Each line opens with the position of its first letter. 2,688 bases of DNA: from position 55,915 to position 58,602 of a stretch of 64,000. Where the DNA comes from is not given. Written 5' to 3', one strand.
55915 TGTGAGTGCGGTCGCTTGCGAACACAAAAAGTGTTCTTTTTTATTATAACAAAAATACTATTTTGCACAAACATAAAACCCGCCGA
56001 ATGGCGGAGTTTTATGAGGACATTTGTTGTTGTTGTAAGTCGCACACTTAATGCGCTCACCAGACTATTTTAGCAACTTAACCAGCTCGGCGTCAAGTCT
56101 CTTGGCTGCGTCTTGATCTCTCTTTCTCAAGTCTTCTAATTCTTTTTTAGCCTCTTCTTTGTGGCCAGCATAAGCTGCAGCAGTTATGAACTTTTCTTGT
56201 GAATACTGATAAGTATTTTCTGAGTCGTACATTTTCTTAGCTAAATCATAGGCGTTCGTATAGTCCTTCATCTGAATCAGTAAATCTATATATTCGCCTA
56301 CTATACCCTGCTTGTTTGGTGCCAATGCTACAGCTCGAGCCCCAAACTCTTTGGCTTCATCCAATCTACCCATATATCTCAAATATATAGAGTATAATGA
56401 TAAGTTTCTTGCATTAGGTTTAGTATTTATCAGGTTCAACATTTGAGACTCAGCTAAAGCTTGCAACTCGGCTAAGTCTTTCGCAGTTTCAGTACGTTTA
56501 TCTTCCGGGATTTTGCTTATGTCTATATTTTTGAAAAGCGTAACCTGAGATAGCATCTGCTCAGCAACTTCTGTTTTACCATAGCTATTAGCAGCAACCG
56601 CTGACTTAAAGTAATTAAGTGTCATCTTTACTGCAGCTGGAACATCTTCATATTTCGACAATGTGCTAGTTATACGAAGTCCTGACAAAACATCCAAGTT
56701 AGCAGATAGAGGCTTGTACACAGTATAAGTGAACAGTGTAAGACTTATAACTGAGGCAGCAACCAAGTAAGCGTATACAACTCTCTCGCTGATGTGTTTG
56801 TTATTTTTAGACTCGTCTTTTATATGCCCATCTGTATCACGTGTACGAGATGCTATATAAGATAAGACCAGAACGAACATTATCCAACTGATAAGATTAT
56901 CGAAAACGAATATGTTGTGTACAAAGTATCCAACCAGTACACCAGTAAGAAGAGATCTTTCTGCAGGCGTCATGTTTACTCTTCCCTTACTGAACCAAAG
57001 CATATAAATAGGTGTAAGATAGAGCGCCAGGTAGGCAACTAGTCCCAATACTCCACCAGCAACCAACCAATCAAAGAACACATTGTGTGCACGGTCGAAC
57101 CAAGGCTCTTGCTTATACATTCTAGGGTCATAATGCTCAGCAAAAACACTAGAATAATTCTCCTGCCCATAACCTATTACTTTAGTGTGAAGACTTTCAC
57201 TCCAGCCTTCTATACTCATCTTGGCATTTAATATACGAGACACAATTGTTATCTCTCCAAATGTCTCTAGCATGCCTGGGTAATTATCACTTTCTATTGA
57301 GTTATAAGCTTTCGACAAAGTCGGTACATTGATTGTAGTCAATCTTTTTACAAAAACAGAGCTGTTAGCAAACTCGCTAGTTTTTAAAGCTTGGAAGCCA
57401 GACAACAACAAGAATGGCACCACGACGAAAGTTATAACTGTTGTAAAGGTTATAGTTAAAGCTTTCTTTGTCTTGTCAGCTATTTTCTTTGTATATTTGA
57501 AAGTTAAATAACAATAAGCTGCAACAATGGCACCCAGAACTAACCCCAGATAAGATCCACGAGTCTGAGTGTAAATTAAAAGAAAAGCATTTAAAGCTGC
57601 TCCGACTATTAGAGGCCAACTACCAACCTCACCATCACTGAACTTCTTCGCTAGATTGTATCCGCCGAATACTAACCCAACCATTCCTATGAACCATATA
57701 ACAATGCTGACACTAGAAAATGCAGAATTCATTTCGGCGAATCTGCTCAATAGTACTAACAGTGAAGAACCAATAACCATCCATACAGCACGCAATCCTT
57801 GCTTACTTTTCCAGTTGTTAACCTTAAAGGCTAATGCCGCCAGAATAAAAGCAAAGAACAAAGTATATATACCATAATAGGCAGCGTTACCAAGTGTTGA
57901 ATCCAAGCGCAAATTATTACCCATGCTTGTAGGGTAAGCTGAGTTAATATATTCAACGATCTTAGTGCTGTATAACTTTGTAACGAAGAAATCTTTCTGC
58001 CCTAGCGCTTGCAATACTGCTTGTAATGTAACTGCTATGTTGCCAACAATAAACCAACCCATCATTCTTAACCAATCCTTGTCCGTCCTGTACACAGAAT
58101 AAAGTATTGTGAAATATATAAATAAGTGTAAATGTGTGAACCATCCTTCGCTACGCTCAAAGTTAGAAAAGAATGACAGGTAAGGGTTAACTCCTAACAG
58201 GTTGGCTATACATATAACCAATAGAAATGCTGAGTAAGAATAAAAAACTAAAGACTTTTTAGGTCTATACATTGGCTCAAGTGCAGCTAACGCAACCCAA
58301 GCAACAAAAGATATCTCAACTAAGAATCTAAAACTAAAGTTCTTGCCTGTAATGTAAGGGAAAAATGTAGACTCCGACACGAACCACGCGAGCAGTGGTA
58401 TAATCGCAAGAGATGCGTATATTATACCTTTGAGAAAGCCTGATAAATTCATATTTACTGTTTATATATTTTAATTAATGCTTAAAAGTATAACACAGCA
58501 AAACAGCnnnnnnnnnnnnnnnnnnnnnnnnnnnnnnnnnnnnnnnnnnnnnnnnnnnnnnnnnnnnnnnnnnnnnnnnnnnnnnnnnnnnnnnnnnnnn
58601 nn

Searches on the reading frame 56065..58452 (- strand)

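Call 55: search_protein_families(library=pfam, proteins=[window:56065-58452:-], max_evalue=0.00001)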
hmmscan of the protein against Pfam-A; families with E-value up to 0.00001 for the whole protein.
window:56065-58452:- (795 aa): 1 family
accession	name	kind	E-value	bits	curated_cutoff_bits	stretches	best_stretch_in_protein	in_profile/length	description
PF04932.20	Wzy_C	-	7.8e-14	52.1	31.7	1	285-475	3-149/149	O-Antigen ligase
